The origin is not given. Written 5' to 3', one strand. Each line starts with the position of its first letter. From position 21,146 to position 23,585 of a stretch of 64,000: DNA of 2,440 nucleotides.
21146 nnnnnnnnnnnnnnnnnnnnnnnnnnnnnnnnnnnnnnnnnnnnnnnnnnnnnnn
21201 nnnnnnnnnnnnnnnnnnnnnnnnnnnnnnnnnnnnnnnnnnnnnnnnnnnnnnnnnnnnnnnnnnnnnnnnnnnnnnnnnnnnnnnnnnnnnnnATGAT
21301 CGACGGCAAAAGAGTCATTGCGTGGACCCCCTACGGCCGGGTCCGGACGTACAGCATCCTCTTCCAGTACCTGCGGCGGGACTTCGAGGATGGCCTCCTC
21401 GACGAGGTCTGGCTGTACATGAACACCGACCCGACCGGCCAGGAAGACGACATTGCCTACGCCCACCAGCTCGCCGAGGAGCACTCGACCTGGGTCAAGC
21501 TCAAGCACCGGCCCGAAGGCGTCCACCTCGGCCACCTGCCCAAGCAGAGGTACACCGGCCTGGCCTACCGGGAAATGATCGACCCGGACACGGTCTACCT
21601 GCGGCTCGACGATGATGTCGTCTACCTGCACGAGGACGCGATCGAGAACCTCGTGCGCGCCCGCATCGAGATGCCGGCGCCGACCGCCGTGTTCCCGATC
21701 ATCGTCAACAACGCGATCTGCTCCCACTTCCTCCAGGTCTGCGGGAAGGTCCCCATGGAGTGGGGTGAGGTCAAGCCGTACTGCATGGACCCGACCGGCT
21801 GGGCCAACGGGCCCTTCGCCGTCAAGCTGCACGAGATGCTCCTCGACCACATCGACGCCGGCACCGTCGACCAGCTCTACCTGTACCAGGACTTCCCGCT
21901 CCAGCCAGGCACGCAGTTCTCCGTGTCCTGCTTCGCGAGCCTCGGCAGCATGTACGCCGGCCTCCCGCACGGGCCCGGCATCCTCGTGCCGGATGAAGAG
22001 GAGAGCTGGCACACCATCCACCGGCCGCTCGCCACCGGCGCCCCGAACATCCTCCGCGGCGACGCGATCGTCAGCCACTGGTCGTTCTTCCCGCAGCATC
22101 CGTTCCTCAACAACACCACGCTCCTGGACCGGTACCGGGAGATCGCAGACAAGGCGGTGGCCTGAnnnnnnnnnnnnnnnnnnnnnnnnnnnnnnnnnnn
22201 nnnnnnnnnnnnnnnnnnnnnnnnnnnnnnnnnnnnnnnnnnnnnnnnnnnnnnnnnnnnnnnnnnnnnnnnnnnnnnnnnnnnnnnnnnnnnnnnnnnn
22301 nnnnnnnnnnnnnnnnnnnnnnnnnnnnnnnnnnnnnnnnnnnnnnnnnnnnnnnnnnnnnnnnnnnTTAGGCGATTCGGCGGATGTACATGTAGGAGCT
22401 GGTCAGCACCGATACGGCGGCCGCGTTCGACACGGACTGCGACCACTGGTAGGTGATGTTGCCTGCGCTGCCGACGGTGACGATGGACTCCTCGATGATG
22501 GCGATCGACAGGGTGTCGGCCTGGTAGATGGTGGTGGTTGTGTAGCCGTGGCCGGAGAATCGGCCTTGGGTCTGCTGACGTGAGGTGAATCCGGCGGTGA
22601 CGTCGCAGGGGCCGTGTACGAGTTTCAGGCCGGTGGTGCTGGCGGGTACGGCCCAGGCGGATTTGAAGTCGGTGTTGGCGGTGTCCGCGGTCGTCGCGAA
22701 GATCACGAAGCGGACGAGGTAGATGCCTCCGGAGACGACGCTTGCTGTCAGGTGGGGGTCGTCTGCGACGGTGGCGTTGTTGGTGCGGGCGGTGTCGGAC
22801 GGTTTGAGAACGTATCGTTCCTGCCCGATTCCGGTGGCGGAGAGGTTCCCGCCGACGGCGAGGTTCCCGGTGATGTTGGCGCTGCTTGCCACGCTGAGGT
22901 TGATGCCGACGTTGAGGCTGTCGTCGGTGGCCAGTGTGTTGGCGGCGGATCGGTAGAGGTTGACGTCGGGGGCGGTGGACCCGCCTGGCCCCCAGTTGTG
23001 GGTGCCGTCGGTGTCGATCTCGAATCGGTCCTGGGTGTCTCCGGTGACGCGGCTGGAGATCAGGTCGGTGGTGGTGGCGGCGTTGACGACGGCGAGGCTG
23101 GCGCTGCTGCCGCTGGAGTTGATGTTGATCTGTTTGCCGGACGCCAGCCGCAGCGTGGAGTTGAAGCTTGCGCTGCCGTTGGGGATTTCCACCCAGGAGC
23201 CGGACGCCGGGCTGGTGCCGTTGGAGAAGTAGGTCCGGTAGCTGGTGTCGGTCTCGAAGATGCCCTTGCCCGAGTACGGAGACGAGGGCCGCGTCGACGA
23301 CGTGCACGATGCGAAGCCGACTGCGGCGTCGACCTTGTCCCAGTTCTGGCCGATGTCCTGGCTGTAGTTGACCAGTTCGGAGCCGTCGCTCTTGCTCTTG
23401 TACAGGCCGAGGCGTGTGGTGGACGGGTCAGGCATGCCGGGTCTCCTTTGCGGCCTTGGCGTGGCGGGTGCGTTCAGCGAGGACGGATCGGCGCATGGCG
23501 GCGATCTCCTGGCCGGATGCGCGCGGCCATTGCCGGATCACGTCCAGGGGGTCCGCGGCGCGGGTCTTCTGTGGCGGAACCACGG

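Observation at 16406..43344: Conserved AT-rich 11-mer at a fixed 22-24 nt upstream of three late-gene start codons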

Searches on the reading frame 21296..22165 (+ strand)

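Call 21: search_protein_families(library=pfam, proteins=[window:21296-22165:+], max_evalue=0.01)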
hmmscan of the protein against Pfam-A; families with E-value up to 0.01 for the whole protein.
window:21296-22165:+ (289 aa): 0 families

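Call 33: search_protein_families(library=phrogs, proteins=[window:21296-22165:+], max_evalue=0.01)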
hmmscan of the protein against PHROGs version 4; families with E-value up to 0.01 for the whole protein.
window:21296-22165:+ (289 aa): 1 family
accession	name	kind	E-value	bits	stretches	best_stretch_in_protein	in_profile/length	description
phrog_4447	-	moron, auxiliary metabolic gene and host takeover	0.0039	17.6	0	97-145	89-136/280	glycosyltransferase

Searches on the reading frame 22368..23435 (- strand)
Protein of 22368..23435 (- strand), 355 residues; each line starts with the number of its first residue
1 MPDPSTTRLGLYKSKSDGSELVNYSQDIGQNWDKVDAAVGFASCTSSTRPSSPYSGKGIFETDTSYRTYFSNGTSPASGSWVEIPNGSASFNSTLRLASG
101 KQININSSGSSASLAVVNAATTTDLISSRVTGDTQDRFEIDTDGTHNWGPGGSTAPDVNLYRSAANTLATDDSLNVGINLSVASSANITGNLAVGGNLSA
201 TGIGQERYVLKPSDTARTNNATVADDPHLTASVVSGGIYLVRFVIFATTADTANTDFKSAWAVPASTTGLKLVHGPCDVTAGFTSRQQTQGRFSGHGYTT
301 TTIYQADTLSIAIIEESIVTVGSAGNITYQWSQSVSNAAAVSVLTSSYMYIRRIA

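Call 54: find_related_loci(query=window:22368-23435:-, collection=viral_contigs, flank=10000)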
Query window:22368-23435:- (355 aa) in viral_contigs; peptide patterns used: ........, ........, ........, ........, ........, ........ (x = any residue, [..] = any of these).
14 stretches matched a pattern; 6 encode a relative of the query (tblastn E <= 1e-3); 6 distinct loci.
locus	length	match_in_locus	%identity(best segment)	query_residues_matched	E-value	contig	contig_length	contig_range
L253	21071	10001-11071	51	1-355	3e-101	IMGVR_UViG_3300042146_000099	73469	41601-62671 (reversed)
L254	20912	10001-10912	43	1-355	7e-78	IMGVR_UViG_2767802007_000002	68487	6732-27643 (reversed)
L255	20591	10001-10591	61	1-189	3e-63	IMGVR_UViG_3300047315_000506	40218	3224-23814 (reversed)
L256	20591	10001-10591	61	1-189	3e-63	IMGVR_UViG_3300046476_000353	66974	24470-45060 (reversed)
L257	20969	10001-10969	40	1-355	3e-63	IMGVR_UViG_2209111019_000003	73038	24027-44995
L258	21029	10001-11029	49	1-355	4e-91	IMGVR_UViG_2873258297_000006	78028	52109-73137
